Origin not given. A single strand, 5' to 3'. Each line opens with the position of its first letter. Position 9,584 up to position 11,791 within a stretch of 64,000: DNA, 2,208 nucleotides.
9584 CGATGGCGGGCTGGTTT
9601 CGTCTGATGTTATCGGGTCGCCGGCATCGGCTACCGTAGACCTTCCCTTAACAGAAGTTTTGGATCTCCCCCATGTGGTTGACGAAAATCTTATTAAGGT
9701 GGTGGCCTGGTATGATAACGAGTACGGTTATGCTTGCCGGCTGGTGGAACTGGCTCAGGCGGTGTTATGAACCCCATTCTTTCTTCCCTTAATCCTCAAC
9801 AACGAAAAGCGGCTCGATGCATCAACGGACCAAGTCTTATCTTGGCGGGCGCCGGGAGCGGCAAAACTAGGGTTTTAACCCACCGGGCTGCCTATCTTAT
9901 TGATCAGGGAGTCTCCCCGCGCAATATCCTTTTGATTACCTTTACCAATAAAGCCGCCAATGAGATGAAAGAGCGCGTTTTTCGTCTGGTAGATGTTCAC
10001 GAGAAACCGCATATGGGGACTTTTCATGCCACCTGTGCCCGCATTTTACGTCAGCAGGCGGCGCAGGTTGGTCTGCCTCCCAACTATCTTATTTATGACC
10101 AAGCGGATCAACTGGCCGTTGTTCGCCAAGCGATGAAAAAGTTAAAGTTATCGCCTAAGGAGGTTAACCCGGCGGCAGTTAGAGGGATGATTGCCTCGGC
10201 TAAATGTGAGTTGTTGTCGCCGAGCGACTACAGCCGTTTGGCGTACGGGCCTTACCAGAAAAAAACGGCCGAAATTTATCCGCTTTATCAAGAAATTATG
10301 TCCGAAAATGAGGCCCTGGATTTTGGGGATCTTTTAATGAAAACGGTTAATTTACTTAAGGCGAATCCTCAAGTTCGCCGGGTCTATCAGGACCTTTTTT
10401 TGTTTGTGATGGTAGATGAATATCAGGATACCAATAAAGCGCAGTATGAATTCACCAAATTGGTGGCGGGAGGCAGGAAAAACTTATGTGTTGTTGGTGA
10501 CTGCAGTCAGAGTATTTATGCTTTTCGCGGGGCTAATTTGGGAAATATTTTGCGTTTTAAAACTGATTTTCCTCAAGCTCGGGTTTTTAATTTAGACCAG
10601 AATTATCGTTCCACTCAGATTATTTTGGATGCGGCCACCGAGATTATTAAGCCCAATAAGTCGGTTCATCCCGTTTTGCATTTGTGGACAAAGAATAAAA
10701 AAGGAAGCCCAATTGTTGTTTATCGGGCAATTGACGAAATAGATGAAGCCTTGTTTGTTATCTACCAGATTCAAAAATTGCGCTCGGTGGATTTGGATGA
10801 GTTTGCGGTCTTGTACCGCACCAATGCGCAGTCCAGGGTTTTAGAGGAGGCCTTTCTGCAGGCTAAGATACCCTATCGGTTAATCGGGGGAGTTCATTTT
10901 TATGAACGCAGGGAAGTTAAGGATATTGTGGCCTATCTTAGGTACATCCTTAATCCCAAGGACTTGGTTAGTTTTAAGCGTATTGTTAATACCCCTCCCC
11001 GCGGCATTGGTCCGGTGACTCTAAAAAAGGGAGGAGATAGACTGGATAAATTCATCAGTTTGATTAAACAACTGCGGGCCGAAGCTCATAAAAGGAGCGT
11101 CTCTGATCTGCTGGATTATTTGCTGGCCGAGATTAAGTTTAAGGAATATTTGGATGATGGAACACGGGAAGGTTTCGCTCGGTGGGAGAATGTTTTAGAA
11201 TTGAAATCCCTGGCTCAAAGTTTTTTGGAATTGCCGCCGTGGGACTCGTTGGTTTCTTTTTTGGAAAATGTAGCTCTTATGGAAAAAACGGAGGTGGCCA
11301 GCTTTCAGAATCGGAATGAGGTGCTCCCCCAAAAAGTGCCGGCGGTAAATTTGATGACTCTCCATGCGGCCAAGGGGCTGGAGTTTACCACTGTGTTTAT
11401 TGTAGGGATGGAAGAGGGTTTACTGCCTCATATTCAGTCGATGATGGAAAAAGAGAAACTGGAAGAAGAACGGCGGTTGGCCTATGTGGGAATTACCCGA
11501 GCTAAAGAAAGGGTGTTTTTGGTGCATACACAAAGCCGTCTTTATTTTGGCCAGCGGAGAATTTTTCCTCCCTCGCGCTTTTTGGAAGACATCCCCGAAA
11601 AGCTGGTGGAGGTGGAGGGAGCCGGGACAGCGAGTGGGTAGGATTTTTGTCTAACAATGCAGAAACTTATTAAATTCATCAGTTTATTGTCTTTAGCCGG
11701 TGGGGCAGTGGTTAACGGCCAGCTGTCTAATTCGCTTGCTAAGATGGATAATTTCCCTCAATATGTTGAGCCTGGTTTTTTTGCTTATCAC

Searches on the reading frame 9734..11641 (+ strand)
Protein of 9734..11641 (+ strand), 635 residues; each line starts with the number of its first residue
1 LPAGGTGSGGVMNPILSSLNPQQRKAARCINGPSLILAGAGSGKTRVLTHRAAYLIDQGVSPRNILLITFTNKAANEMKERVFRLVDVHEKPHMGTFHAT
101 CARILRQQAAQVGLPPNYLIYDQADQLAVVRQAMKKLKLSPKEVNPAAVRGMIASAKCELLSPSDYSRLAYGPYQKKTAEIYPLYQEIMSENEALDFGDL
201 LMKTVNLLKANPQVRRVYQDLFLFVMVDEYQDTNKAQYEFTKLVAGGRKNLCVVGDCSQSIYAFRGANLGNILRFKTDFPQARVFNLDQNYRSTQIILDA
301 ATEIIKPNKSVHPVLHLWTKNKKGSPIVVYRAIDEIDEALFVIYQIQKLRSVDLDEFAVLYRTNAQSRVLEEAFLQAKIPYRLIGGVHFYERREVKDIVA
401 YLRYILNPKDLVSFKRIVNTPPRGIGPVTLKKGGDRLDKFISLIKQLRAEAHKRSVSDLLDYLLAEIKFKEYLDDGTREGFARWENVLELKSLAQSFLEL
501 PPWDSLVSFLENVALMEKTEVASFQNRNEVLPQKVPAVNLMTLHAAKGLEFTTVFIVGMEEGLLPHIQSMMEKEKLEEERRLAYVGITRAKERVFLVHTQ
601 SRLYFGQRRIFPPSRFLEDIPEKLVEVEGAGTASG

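Call 60: search_protein_families(library=pfam, proteins=[window:9734-11641:+], max_evalue=0.00001)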
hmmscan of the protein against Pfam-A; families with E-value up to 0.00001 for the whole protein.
window:9734-11641:+ (635 aa): 5 families
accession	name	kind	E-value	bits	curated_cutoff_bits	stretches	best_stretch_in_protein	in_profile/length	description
PF00580.27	UvrD-helicase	-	1.3e-87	294.4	23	1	19-280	1-271/271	UvrD/REP helicase N-terminal domain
PF13361.12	UvrD_C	-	2.7e-67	228.1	25.6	1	286-599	2-348/350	UvrD-like helicase C-terminal domain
PF13245.12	AAA_19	-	2.3e-21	76.8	25.1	1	25-265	3-134/134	AAA domain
PF13538.12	UvrD_C_2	-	3.5e-09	36.8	27.4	1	540-597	4-52/52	UvrD-like helicase C-terminal domain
PF13604.12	AAA_30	-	6e-06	26.6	27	0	19-81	2-65/191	AAA domain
